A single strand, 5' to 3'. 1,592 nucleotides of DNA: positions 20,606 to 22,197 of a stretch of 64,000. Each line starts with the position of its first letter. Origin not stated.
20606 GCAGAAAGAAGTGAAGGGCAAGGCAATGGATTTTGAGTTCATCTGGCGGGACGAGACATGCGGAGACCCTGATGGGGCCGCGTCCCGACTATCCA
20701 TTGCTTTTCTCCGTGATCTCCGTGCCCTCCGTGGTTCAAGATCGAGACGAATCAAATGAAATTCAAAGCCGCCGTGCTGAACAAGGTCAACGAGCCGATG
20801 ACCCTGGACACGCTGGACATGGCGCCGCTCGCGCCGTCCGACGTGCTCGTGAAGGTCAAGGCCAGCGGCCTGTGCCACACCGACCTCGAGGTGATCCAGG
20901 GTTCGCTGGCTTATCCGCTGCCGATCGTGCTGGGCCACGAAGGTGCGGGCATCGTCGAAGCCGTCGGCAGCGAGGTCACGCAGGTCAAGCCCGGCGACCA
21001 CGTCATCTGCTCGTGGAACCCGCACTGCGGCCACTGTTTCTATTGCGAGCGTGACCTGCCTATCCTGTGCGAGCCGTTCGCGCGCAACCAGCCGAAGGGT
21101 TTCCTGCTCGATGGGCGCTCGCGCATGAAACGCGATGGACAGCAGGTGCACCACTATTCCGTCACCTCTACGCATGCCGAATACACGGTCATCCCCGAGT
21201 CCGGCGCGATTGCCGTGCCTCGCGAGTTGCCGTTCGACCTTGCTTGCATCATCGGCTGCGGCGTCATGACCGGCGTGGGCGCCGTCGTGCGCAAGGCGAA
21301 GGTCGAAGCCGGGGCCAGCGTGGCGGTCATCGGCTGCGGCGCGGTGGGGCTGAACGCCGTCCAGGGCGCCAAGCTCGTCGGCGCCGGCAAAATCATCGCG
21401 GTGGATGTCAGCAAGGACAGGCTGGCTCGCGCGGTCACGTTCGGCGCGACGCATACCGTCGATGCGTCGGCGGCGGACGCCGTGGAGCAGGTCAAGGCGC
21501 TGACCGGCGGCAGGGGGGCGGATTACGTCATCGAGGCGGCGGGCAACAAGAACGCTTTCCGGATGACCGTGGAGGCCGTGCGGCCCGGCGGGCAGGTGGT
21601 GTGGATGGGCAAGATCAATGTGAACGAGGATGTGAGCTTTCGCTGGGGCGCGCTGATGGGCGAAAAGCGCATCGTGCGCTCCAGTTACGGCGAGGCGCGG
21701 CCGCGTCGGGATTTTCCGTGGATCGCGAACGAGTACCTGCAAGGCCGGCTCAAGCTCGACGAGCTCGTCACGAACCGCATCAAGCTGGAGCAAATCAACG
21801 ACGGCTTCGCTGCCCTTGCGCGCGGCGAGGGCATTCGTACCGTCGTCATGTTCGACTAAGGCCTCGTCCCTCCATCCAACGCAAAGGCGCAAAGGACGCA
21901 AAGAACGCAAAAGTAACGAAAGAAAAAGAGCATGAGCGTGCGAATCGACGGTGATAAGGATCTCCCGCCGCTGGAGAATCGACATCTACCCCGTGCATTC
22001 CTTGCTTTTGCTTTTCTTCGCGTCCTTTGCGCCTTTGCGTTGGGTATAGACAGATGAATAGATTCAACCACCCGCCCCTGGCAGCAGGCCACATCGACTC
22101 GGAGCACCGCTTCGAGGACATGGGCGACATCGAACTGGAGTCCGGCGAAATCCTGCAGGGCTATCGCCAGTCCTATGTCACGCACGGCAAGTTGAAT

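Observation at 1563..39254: Eight copies of a long hairpin-forming intergenic element built from tandem 8-10 nt units, about one per 5 kb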

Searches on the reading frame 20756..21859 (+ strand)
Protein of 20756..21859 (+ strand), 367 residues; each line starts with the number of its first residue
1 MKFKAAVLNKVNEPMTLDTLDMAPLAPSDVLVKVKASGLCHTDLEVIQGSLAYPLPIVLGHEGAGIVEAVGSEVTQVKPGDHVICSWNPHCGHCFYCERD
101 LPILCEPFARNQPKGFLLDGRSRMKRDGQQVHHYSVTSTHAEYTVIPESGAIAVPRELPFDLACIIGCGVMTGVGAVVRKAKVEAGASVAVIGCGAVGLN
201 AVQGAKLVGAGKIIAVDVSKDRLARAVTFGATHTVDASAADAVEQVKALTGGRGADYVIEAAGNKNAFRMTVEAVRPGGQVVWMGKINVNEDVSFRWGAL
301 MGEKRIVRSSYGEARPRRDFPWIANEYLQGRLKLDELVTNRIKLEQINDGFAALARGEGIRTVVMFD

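Call 11: find_encoding_contigs(protein=window:20756-21859:+, flank=10000, max_places=6)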
Protein window:20756-21859:+ (367 aa): 3 contigs read that carry it; 2 places shown.
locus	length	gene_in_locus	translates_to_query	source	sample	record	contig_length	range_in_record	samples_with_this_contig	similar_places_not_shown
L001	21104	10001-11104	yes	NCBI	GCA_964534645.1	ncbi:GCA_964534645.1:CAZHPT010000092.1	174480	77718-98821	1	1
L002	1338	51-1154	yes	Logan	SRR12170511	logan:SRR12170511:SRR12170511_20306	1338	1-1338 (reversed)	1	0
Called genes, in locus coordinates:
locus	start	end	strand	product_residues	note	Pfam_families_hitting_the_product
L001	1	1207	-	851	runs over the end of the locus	PF02743:dCache_1, PF22588:dCache_1_like, PF00989:PAS, PF13188:PAS_8, PF08447:PAS_3, PF08448:PAS_4, PF13426:PAS_9, PF00512:HisKA, +4 more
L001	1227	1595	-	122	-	PF00072:Response_reg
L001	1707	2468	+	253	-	PF00072:Response_reg, PF00486:Trans_reg_C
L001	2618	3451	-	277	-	PF09339:HTH_IclR, PF01047:MarR (weak), PF08100:Dimerisation (weak), PF01614:IclR_C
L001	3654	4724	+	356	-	PF08450:SGL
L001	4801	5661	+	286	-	PF05721:PhyH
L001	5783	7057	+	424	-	-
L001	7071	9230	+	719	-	PF01869:BcrAD_BadFG (weak), PF05378:Hydant_A_N, PF01968:Hydantoinase_A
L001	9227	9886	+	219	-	-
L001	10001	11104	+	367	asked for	PF08240:ADH_N, PF16912:Glu_dehyd_C (weak), PF00107:ADH_zinc_N, PF13602:ADH_zinc_N_2 (weak)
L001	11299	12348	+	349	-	PF12697:Abhydrolase_6, PF00561:Abhydrolase_1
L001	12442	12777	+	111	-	PF07978:NIPSNAP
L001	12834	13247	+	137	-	PF00583:Acetyltransf_1, PF13673:Acetyltransf_10, PF13508:Acetyltransf_7, PF08445:FR47 (weak)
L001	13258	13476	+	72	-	-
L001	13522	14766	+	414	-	PF11873:Mltc_N, PF01464:SLT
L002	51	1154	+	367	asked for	PF08240:ADH_N, PF16912:Glu_dehyd_C (weak), PF00107:ADH_zinc_N, PF13602:ADH_zinc_N_2 (weak)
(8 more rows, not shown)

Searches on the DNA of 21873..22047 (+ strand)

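Call 40: search_dna_similar(query=window:21873-22047:+, collection=plasmids, mode=distant, max_evalue=0.01, max_rows=20)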
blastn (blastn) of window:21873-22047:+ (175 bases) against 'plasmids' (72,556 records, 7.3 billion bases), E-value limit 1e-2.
No match.
